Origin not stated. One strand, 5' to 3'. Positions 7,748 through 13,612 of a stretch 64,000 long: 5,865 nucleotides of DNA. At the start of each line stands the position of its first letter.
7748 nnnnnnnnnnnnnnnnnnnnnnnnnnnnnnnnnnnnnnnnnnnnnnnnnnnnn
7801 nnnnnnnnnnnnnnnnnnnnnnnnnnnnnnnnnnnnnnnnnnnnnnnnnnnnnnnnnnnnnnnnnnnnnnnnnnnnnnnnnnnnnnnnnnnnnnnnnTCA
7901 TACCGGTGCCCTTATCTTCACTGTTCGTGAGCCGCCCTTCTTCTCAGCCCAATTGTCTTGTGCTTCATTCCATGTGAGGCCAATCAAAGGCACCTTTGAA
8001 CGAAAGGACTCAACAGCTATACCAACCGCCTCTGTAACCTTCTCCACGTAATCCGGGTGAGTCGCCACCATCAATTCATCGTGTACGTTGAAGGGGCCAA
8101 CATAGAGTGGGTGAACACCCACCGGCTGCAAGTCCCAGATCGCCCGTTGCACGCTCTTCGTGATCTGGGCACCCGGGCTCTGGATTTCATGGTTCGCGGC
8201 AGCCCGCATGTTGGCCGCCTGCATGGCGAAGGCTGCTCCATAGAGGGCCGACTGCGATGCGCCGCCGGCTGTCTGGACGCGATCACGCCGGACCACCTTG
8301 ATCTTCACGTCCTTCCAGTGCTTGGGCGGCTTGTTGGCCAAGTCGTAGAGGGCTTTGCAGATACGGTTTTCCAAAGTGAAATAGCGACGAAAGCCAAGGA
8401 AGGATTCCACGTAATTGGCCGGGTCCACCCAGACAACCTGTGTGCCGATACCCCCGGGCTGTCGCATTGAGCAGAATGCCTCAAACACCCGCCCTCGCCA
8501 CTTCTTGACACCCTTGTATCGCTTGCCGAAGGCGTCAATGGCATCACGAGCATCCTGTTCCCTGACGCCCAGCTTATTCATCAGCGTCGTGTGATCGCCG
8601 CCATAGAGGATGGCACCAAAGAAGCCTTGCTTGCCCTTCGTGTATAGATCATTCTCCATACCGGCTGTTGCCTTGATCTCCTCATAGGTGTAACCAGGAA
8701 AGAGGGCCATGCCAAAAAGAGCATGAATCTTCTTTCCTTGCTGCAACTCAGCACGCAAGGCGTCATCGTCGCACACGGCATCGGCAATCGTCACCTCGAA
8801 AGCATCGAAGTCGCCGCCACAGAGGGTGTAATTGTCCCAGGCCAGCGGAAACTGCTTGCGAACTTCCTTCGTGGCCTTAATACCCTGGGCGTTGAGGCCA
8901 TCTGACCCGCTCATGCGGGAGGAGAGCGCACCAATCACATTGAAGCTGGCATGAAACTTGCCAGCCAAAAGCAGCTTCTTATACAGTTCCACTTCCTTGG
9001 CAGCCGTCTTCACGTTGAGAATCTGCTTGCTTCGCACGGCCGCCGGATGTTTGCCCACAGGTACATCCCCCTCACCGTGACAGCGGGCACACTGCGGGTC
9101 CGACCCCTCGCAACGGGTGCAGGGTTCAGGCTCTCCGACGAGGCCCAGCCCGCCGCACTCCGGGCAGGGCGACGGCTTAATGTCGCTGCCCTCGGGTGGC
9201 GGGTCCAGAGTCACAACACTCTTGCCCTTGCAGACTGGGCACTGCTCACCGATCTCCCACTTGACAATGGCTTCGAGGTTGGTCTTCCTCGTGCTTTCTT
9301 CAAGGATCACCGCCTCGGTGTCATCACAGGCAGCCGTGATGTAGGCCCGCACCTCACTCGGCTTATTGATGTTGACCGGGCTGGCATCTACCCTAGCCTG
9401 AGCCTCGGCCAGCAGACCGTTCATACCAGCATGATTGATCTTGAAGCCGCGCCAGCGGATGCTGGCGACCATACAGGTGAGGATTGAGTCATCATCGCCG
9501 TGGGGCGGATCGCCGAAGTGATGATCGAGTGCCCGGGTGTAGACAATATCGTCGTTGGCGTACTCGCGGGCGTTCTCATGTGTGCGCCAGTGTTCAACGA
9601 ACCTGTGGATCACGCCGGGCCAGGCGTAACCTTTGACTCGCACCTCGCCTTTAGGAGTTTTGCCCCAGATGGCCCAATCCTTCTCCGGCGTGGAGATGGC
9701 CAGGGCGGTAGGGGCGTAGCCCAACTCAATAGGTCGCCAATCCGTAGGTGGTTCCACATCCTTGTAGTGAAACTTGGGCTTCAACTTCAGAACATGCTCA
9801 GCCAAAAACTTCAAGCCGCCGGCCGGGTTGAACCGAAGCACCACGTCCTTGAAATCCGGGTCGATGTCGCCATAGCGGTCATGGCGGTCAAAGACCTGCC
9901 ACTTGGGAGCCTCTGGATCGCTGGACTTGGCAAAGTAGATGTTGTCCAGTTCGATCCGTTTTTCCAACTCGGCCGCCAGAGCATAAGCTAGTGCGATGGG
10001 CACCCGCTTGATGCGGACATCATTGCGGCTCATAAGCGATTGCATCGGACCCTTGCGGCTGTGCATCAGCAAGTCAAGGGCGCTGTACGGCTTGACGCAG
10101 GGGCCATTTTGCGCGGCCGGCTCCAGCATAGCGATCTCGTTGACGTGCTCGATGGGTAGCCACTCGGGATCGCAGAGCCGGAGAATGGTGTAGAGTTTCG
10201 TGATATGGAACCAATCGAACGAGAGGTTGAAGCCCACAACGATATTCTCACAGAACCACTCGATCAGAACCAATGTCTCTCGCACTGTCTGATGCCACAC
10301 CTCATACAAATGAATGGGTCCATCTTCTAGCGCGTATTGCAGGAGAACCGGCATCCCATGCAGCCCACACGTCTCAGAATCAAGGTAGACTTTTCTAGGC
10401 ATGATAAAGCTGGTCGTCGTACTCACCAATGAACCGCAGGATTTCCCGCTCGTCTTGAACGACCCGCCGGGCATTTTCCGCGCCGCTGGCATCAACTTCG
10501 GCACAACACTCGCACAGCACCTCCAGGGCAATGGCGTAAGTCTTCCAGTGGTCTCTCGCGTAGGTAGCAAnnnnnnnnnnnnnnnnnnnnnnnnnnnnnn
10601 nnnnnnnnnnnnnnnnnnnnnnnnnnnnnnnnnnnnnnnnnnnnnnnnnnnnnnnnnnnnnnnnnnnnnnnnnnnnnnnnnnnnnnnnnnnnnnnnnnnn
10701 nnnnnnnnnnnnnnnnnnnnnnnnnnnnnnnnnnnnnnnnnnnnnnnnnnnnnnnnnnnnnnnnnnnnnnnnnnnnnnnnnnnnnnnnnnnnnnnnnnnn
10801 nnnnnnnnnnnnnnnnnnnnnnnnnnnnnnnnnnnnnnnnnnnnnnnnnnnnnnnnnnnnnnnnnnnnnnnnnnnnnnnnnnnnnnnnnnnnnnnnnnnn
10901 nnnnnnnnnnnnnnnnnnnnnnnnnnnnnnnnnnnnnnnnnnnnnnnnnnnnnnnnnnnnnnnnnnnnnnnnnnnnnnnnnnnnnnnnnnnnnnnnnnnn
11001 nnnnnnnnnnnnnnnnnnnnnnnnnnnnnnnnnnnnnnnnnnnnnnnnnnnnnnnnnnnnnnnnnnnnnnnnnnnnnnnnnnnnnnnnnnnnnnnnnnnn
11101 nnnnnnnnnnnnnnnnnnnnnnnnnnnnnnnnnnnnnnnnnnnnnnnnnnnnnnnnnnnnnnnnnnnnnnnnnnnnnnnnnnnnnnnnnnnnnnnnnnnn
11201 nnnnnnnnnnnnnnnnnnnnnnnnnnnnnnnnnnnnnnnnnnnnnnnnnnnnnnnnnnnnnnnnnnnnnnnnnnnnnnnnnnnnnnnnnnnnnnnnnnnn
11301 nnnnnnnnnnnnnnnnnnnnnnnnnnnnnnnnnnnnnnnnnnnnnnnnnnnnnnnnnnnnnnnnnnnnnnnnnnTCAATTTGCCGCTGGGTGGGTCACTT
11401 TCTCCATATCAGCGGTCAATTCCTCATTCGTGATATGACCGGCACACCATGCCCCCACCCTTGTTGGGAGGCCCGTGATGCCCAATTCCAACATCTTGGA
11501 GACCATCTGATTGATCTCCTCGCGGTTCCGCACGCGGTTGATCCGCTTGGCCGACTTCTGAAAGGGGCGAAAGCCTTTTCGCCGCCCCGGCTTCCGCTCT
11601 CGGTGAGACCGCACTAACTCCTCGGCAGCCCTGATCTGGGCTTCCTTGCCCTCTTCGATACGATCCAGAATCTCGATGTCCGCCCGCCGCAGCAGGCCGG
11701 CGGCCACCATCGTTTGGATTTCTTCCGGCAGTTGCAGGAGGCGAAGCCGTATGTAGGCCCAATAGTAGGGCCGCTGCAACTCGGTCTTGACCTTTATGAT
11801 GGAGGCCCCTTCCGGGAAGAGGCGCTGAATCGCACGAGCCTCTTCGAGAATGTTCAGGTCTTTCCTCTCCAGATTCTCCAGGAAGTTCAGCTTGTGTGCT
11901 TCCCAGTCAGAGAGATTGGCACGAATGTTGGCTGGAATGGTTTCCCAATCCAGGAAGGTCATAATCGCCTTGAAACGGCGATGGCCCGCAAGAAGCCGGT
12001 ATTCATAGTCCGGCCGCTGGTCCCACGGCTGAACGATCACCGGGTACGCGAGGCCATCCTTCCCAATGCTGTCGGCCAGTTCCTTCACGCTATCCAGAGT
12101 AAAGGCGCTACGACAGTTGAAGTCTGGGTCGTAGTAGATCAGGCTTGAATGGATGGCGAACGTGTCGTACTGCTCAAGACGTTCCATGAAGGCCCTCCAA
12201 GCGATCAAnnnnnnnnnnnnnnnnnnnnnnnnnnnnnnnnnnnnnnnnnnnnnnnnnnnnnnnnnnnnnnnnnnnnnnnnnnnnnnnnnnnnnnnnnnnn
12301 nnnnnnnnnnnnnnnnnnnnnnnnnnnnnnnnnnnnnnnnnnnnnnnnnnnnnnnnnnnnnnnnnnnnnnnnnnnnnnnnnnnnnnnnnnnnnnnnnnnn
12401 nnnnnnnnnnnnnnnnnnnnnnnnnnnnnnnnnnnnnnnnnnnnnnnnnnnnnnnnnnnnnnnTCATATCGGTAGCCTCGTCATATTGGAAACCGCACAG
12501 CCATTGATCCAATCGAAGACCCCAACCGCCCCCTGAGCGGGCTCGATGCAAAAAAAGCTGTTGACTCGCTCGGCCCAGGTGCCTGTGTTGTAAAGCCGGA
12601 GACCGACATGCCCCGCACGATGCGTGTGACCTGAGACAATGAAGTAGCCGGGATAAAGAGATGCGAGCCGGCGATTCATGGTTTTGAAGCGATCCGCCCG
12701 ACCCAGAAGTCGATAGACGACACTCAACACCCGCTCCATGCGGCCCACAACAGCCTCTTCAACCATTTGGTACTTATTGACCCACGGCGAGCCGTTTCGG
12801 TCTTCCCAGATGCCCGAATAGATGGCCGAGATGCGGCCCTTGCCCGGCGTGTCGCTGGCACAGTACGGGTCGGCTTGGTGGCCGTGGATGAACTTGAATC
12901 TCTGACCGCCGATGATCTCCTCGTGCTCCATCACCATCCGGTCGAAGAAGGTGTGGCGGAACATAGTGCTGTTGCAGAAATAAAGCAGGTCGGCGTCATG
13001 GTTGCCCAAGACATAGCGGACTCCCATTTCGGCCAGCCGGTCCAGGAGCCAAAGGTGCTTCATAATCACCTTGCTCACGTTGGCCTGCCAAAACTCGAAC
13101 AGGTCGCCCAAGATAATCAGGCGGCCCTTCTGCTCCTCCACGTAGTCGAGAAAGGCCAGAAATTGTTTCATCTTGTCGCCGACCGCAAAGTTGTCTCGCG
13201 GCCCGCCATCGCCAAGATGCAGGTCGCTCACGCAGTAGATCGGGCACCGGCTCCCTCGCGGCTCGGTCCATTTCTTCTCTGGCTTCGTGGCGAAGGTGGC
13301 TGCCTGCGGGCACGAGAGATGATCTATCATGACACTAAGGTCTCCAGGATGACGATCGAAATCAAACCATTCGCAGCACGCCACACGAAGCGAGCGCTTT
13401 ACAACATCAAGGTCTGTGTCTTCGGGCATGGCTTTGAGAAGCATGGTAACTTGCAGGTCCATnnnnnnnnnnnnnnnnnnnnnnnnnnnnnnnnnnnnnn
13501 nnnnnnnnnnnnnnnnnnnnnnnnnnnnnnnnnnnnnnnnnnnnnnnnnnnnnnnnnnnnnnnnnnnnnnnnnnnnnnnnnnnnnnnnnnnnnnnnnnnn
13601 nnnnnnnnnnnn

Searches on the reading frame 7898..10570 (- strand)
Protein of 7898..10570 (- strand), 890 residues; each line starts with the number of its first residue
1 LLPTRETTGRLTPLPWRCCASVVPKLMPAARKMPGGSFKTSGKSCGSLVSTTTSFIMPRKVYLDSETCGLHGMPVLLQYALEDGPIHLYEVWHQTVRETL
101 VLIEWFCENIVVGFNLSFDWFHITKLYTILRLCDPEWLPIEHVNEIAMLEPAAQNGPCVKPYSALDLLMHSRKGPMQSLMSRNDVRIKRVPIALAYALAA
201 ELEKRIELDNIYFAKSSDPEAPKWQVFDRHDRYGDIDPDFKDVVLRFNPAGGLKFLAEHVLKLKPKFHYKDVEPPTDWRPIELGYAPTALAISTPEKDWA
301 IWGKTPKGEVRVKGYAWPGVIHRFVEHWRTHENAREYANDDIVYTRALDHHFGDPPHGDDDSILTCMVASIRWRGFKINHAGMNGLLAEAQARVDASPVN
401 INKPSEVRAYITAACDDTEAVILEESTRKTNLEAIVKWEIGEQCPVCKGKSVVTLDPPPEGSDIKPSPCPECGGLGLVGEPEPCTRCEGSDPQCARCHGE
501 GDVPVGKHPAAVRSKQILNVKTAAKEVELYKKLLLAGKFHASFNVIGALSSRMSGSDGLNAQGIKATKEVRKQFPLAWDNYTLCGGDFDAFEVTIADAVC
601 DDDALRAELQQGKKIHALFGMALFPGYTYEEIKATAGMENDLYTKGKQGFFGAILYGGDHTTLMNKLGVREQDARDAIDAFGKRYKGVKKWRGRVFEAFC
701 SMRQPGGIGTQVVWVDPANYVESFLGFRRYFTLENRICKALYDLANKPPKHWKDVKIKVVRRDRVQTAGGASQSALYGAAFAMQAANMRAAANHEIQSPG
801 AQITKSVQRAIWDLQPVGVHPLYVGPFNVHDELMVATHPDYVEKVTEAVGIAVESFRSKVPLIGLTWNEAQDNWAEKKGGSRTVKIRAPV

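Call 10: search_protein_families(library=phrogs, proteins=[window:7898-10570:-], max_evalue=0.00001)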
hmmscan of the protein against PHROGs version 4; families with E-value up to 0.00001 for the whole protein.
window:7898-10570:- (890 aa): 2 families
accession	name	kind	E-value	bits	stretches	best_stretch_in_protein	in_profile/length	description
phrog_17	-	DNA, RNA and nucleotide metabolism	1.2e-31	110.7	1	298-879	792-1235/1445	DNA polymerase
phrog_2573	-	DNA, RNA and nucleotide metabolism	1e-10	42.3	1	570-854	5-246/336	DNA polymerase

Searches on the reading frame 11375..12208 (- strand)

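Call 3: search_protein_families(library=pfam, proteins=[window:11375-12208:-], max_evalue=0.01)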
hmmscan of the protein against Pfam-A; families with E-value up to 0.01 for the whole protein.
window:11375-12208:- (277 aa): 2 families
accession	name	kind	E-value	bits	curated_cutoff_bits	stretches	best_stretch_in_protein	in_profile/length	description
PF02195.25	ParB_N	-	2.3e-12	47.3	26.3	1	30-113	16-94/95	ParB N-terminal domain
PF17762.8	HTH_ParB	-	2.8e-05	24.6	22.6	1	116-201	1-86/102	ParB HTH domain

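Call 4: search_protein_families(library=phrogs, proteins=[window:11375-12208:-], max_evalue=0.001)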
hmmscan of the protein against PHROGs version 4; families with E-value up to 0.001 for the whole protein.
window:11375-12208:- (277 aa): 12 families
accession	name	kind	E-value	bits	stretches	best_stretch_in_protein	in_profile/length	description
phrog_3264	-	DNA, RNA and nucleotide metabolism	6.2e-20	73.1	1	29-130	60-156/337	ParB-like partition protein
phrog_4715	-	DNA, RNA and nucleotide metabolism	2.2e-17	63.7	1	31-130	161-255/630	ParB-like partition protein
phrog_6218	-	DNA, RNA and nucleotide metabolism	8.2e-17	62.5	1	24-249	13-221/506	ParB-like partition protein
phrog_1033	-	DNA, RNA and nucleotide metabolism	3.9e-11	44.3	1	15-171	32-189/334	ParB-like partition protein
phrog_3951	-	unknown function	3.1e-08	34.5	1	40-97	43-97/301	-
phrog_12047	-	DNA, RNA and nucleotide metabolism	4.5e-08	34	1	38-124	18-96/301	ParB-like partition nuclease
phrog_8071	-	DNA, RNA and nucleotide metabolism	9.8e-07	29.3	1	39-124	27-104/389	ParB-like partition protein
phrog_18726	-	unknown function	1e-06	28.7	1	88-188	105-204/572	-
phrog_723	-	DNA, RNA and nucleotide metabolism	6.9e-06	27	1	39-113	31-103/223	ParB-like partition protein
phrog_620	-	DNA, RNA and nucleotide metabolism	6.1e-05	24.2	1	38-112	29-95/217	ParB-like partition protein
phrog_15982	-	unknown function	0.00012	22.3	1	33-86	41-93/453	-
phrog_17439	-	unknown function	0.00028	21.4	1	42-120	41-115/240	-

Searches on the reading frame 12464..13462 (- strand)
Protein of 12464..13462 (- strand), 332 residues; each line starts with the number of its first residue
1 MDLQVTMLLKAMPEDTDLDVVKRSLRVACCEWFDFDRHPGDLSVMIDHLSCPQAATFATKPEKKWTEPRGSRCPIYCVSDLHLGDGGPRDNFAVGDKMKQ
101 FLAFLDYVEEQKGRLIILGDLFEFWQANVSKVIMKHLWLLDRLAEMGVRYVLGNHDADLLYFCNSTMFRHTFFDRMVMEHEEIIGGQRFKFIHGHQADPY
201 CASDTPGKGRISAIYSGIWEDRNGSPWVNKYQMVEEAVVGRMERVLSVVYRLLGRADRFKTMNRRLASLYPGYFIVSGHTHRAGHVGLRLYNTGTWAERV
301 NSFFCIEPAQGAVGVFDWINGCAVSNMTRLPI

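Call 3: search_protein_families(library=pfam, proteins=[window:12464-13462:-], max_evalue=0.01)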
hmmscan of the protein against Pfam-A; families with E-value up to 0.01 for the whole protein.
window:12464-13462:- (332 aa): 2 families
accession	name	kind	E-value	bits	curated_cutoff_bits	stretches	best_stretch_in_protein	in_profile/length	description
PF00149.33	Metallophos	-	6.8e-08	33.6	21.5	1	74-282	2-190/191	Calcineurin-like phosphoesterase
PF12850.12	Metallophos_2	-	8e-07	29.6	27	1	75-198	3-93/154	Calcineurin-like phosphoesterase superfamily domain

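Call 4: search_protein_families(library=phrogs, proteins=[window:12464-13462:-], max_evalue=0.001)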
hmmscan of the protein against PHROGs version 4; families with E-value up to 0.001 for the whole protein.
window:12464-13462:- (332 aa): 2 families
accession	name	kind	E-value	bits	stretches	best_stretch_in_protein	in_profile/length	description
phrog_547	-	other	0.00011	22.4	1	75-195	31-164/245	phosphoesterase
phrog_1649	-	other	0.00063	19.5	1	75-157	38-105/308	metallo-phosphoesterase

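Call 11: search_protein_families(library=ncbifam, proteins=[window:12464-13462:-], max_evalue=0.01)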
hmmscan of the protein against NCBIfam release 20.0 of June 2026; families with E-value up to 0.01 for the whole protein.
window:12464-13462:- (332 aa): 4 families
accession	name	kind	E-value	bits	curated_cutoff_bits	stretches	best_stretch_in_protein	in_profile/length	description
NF003743.0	PRK05340.1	equivalog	2.2e-07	30.3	134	1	75-205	4-124/242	UDP-2,3-diacylglucosamine diphosphatase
TIGR04123.1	P_estr_lig_assc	hypoth_equivalog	6.7e-07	28.9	150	1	77-195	25-149/207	ligase-associated DNA damage response endonuclease PdeM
TIGR01854.1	lipid_A_lpxH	equivalog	2e-05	24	190.35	1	76-159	2-80/231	UDP-2,3-diacylglucosamine diphosphatase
TIGR03729.1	acc_ester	subfamily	0.0063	15.9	148.25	0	78-157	5-73/239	putative phosphoesterase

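Call 36: search_protein_families(library=padloc, proteins=[window:12464-13462:-], max_evalue=0.001)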
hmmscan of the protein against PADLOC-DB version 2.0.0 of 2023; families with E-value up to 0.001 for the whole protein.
window:12464-13462:- (332 aa): 0 families

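Call 92: search_dna_similar(query=window:12464-13462:-, collection=phages, mode=protein, max_rows=15, max_evalue=0.001)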
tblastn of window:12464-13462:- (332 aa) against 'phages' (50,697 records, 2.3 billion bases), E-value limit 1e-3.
No match.
